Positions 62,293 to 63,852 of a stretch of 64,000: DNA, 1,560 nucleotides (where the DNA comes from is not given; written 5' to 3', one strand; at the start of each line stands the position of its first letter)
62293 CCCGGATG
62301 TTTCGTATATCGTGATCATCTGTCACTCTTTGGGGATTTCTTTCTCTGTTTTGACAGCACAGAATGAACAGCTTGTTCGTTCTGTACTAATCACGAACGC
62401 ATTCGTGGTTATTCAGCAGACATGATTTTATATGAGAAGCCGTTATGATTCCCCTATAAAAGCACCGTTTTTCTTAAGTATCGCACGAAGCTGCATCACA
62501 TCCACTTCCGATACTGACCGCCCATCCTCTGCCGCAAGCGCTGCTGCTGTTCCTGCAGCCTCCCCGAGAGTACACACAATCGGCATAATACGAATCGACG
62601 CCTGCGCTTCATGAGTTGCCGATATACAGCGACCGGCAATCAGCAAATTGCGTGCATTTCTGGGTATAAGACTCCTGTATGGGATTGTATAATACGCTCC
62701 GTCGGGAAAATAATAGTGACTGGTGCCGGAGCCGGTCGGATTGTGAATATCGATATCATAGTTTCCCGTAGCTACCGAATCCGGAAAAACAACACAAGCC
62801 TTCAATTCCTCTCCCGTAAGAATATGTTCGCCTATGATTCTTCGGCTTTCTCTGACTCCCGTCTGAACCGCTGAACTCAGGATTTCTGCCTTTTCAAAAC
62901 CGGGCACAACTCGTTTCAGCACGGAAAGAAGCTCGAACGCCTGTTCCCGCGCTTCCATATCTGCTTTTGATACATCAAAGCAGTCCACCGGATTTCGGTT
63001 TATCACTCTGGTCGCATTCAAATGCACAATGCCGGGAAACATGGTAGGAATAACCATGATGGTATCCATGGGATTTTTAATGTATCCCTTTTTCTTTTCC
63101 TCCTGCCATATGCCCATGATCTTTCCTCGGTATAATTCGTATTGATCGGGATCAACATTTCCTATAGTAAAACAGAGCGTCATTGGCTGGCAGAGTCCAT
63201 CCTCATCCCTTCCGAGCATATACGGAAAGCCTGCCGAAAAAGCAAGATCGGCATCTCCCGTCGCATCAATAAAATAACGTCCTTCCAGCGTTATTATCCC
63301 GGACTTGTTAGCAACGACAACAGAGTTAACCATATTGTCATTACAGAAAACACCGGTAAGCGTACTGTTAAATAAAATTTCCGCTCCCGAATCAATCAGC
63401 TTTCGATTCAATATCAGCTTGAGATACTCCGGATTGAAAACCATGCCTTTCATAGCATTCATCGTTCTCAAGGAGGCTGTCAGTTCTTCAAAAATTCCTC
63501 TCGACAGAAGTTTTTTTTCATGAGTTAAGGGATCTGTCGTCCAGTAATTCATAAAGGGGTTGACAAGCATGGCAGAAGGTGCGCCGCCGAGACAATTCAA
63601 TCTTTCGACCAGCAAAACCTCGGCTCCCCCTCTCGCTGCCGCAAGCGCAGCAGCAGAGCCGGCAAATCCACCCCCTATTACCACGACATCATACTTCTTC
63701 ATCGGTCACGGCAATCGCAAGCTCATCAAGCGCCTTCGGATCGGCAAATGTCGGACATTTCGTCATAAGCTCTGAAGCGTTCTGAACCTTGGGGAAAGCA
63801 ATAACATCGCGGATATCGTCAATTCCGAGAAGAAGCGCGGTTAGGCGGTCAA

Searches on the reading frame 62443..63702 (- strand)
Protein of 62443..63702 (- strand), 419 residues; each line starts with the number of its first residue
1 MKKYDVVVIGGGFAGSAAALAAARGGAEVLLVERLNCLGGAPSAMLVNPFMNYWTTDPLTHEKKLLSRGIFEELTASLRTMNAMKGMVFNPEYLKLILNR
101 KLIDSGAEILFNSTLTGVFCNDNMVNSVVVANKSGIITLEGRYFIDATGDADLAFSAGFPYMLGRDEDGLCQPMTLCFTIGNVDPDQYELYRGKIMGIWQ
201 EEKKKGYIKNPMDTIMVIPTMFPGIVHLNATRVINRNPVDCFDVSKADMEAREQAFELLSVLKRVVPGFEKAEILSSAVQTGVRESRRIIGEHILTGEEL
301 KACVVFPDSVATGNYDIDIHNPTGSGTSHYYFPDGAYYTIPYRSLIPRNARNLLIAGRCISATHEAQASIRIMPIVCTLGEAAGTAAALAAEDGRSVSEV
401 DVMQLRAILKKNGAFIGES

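Call 103: search_protein_families(library=pfam, proteins=[window:62443-63702:-], max_evalue=0.0001)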
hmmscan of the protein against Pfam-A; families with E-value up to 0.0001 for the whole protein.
window:62443-63702:- (419 aa): 8 families
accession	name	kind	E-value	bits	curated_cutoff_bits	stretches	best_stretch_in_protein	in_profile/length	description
PF12831.13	FAD_oxidored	-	1.9e-114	383.6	27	1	5-409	1-416/416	FAD dependent oxidoreductase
PF01266.30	DAO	-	5e-10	39.9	27.9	1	5-35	1-31/353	FAD dependent oxidoreductase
PF07992.20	Pyr_redox_2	-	1.1e-07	32.1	26.1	1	4-43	1-41/291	Pyridine nucleotide-disulphide oxidoreductase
PF01134.28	GIDA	-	1.7e-07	31.1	22.1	1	5-33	1-30/391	Glucose inhibited division protein A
PF00890.30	FAD_binding_2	-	4.3e-06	26.6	20.4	1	5-41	1-37/414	FAD binding domain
PF01494.25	FAD_binding_3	-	4.2e-05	23.4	22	0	3-42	1-40/349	FAD binding domain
PF00070.33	Pyr_redox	-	4.7e-05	24.2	22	0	6-39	2-35/82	Pyridine nucleotide-disulphide oxidoreductase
PF13450.12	NAD_binding_8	-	8e-05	23.3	21.9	1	8-41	1-34/68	NAD(P)-binding Rossmann-like domain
